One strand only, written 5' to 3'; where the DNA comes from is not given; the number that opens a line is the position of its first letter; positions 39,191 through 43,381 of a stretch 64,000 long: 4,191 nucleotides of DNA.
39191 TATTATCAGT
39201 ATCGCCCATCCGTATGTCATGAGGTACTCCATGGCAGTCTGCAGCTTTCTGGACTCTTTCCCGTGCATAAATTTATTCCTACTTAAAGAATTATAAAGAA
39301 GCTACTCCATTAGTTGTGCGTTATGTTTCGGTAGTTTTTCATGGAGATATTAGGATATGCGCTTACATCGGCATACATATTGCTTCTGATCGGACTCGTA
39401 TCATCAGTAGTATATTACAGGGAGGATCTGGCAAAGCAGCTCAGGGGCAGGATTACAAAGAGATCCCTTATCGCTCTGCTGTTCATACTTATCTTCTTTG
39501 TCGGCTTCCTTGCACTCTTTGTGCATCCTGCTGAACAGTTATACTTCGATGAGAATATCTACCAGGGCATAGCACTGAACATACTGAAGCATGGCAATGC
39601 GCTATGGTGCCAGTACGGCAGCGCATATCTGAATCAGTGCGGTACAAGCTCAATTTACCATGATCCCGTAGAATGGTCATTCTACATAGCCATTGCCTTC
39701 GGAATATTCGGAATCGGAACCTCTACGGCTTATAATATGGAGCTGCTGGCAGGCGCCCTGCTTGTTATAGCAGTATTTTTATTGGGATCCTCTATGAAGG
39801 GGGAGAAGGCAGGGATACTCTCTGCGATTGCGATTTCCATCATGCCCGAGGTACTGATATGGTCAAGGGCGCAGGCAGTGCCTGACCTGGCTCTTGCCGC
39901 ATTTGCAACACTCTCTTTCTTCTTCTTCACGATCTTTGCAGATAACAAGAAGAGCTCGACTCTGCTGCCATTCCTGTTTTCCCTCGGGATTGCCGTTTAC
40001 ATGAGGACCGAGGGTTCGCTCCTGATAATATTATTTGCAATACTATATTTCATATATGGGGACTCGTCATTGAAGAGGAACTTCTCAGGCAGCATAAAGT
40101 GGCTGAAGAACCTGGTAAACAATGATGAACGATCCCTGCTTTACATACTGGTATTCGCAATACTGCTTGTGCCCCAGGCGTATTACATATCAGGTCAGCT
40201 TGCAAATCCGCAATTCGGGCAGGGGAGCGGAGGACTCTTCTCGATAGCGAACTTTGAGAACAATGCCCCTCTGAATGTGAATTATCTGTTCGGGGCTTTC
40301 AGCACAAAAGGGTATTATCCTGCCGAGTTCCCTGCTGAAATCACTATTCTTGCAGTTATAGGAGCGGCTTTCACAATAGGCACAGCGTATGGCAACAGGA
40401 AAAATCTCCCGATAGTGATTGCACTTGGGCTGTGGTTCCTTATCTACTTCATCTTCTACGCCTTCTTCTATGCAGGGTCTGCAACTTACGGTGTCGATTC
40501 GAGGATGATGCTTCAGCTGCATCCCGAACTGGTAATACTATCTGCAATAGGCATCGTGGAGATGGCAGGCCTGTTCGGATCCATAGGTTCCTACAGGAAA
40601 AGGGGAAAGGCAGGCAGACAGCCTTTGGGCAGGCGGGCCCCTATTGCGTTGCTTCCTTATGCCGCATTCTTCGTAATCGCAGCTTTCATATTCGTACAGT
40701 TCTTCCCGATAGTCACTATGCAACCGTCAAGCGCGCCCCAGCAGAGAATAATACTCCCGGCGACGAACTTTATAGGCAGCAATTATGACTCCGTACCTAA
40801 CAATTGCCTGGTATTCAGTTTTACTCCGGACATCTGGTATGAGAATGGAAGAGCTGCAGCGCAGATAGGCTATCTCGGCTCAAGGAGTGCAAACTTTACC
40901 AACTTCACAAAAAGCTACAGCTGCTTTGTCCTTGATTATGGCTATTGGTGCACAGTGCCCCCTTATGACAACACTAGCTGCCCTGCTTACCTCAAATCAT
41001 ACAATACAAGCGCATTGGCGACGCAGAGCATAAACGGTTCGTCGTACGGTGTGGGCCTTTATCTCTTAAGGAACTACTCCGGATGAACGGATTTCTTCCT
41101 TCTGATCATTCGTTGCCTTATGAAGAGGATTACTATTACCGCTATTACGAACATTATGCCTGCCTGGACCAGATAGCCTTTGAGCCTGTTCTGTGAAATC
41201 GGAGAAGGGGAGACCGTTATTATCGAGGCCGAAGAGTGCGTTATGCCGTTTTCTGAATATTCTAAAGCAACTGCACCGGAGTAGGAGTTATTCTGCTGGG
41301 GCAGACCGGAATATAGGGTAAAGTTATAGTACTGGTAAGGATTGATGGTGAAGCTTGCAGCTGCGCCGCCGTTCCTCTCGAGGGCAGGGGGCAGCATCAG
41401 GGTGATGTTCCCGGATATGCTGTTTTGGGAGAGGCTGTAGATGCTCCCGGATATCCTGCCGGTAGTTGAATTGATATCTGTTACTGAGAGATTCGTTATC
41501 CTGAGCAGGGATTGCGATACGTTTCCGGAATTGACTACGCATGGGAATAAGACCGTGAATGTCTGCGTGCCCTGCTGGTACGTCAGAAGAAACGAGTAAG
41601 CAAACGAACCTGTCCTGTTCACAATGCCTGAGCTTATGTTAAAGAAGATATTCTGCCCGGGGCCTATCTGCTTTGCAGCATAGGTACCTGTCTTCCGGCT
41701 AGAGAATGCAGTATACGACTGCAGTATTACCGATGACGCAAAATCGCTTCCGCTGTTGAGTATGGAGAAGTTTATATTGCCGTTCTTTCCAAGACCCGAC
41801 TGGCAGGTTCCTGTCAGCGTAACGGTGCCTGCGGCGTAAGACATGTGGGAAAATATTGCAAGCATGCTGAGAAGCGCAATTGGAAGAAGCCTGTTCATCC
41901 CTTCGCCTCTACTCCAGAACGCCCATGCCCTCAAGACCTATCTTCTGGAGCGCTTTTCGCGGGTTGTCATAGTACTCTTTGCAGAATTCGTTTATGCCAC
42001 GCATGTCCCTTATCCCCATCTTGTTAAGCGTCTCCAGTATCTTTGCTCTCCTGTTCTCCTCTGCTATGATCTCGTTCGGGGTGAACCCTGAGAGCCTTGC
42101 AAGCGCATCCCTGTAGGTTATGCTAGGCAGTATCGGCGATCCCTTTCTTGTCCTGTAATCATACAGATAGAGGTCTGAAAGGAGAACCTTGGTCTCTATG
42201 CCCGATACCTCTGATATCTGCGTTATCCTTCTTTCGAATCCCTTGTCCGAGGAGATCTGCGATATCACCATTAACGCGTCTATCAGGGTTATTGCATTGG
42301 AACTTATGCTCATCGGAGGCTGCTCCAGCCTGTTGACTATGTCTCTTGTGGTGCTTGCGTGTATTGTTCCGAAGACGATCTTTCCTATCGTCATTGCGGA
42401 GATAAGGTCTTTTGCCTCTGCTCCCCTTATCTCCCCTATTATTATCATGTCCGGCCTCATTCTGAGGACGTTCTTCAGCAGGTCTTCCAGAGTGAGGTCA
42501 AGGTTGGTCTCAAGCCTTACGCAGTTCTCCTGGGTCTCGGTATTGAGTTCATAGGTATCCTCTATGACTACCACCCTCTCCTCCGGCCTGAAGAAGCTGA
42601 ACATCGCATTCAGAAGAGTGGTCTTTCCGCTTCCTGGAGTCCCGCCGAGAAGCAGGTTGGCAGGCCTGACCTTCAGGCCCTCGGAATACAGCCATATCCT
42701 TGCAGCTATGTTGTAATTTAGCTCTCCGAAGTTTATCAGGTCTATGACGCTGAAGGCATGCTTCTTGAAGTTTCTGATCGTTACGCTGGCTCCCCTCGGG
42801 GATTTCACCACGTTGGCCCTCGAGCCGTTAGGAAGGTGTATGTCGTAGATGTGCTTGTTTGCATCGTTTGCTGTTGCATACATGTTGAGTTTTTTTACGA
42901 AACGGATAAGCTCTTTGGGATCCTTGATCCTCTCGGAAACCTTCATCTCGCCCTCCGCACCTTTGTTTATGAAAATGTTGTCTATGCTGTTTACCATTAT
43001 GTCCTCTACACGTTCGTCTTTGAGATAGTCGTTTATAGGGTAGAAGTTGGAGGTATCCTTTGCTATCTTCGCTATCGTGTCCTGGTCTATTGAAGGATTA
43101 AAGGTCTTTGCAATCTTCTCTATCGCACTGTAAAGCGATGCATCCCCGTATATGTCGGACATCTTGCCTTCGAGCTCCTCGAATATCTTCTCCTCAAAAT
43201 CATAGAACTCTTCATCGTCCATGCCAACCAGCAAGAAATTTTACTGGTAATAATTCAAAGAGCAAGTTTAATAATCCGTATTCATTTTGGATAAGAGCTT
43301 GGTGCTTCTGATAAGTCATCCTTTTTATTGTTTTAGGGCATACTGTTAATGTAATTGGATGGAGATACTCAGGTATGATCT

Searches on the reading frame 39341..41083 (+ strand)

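Call 94: search_protein_families(library=pfam, proteins=[window:39341-41083:+], max_evalue=0.001)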
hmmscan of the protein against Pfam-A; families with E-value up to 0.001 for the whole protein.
window:39341-41083:+ (581 aa): 1 family
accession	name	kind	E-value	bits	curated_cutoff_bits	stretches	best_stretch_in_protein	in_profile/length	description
PF13231.12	PMT_2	-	2.4e-11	44.6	26.1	1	112-255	6-145/160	Dolichyl-phosphate-mannose-protein mannosyltransferase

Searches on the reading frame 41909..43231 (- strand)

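Call 94: search_protein_families(library=pfam, proteins=[window:41909-43231:-], max_evalue=0.001)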
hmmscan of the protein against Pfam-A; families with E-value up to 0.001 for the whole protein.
window:41909-43231:- (440 aa): 5 families
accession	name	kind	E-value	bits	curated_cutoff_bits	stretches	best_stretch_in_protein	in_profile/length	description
PF00437.27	T2SSE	-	1.4e-36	126.4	24.9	1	64-315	6-266/370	Type II/IV secretion system protein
PF13555.12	AAA_29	-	0.00015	21.8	27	0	187-219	18-51/61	P-loop containing region of AAA domain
PF02492.25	cobW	-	0.00028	21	20.7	0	194-233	4-44/180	CobW/HypB/UreG, nucleotide-binding domain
PF06414.18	Zeta_toxin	-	0.00051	20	22.3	0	189-226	15-53/199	Zeta toxin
PF13191.12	AAA_16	-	0.00067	20.6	32.6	0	188-230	22-63/167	AAA ATPase domain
